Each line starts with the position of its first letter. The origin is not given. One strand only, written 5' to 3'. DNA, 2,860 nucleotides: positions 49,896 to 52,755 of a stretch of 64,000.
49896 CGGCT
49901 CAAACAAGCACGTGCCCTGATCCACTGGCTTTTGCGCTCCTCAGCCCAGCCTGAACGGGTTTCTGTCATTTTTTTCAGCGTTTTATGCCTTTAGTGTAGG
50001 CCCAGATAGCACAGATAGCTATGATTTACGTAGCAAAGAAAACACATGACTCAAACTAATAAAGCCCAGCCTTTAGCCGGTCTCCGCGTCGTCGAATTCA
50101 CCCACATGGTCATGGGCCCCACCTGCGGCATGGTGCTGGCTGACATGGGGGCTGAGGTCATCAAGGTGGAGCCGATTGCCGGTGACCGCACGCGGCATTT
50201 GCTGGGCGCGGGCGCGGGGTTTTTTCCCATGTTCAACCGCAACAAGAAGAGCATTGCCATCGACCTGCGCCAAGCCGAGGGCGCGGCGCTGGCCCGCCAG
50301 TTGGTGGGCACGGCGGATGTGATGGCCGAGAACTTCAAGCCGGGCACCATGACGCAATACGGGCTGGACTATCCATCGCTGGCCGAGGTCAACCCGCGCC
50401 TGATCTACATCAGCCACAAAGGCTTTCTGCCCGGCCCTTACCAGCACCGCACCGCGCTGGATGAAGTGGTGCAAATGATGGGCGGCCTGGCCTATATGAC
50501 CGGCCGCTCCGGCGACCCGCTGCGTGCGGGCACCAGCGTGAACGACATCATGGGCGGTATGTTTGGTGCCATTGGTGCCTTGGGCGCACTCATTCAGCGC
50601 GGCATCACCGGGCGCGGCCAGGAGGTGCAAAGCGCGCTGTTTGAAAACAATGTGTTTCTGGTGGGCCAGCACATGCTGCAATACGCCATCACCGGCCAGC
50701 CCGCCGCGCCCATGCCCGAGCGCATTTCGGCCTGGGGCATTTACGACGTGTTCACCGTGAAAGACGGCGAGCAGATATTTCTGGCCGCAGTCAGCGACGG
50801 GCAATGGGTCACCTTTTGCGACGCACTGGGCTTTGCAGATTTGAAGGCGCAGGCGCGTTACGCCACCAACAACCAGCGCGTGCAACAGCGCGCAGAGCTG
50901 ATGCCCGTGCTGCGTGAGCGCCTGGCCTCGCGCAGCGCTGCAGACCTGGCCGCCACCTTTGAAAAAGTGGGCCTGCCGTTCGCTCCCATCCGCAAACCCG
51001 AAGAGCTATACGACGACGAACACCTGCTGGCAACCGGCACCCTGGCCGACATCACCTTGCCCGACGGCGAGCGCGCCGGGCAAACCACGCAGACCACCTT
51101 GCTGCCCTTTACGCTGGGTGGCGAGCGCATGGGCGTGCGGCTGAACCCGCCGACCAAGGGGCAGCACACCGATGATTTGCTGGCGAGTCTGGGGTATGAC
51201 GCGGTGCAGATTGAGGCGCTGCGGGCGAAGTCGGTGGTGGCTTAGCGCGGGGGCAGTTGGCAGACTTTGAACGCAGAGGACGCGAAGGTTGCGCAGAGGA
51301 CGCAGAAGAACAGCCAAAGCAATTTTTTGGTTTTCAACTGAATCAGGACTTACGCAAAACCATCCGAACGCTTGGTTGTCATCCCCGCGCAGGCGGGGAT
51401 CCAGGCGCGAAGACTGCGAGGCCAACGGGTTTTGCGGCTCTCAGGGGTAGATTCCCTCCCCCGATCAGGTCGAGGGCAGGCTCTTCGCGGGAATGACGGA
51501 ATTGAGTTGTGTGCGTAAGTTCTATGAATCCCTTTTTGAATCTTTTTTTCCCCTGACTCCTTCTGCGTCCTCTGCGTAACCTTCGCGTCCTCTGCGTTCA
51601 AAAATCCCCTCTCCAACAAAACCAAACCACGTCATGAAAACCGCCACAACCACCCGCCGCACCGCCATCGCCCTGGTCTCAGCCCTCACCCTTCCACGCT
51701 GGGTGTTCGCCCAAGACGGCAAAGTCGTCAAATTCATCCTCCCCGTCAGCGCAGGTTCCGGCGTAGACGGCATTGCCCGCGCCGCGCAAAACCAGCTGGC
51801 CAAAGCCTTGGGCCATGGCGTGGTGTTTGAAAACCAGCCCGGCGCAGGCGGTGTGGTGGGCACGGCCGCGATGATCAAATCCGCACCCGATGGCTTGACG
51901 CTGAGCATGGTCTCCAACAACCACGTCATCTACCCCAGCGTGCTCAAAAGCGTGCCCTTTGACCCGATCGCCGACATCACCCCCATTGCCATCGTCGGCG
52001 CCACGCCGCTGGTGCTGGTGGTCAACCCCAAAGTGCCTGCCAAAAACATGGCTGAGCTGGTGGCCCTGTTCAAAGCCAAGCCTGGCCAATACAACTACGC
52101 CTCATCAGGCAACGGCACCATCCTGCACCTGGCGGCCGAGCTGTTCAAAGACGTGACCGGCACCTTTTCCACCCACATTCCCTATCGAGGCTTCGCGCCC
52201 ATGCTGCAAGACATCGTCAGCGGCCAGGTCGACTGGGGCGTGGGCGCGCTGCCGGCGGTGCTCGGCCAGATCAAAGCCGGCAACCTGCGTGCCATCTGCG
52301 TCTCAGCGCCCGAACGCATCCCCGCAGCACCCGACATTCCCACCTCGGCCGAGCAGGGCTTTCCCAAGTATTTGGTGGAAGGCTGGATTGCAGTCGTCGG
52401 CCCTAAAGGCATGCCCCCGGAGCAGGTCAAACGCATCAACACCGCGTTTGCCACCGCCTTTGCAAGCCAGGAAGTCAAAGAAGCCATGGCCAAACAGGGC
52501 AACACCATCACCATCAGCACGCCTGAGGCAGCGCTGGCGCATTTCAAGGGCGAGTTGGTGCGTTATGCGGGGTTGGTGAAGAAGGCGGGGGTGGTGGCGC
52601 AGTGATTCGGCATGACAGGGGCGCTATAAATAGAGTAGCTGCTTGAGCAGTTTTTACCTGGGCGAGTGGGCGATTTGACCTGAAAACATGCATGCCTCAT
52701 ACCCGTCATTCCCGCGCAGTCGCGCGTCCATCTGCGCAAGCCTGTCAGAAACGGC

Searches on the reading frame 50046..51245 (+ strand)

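Call 45: search_protein_families(library=pfam, proteins=[window:50046-51245:+], max_evalue=0.001)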
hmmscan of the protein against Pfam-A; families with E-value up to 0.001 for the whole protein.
window:50046-51245:+ (399 aa): 1 family
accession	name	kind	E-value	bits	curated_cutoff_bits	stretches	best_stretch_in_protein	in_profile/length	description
PF02515.22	CoA_transf_3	-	5.8e-112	374.9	23.3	1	10-375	1-366/366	CoA-transferase family III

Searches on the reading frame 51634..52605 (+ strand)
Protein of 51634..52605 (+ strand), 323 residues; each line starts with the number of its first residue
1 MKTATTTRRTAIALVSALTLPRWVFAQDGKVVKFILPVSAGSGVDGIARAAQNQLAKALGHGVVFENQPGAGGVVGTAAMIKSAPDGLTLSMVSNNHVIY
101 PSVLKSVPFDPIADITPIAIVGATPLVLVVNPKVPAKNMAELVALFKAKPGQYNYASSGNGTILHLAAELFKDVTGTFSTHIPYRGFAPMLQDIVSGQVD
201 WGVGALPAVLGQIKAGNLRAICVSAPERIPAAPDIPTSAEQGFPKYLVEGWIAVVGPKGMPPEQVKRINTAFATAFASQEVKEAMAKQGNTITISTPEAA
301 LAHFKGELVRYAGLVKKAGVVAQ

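Call 100: search_protein_families(library=pfam, proteins=[window:51634-52605:+], max_evalue=0.0001)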
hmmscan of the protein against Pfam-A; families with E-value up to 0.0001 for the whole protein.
window:51634-52605:+ (323 aa): 1 family
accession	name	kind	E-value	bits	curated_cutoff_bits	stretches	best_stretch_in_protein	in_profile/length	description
PF03401.19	TctC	-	4.5e-65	220.3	27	1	47-293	1-247/274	Tripartite tricarboxylate transporter family receptor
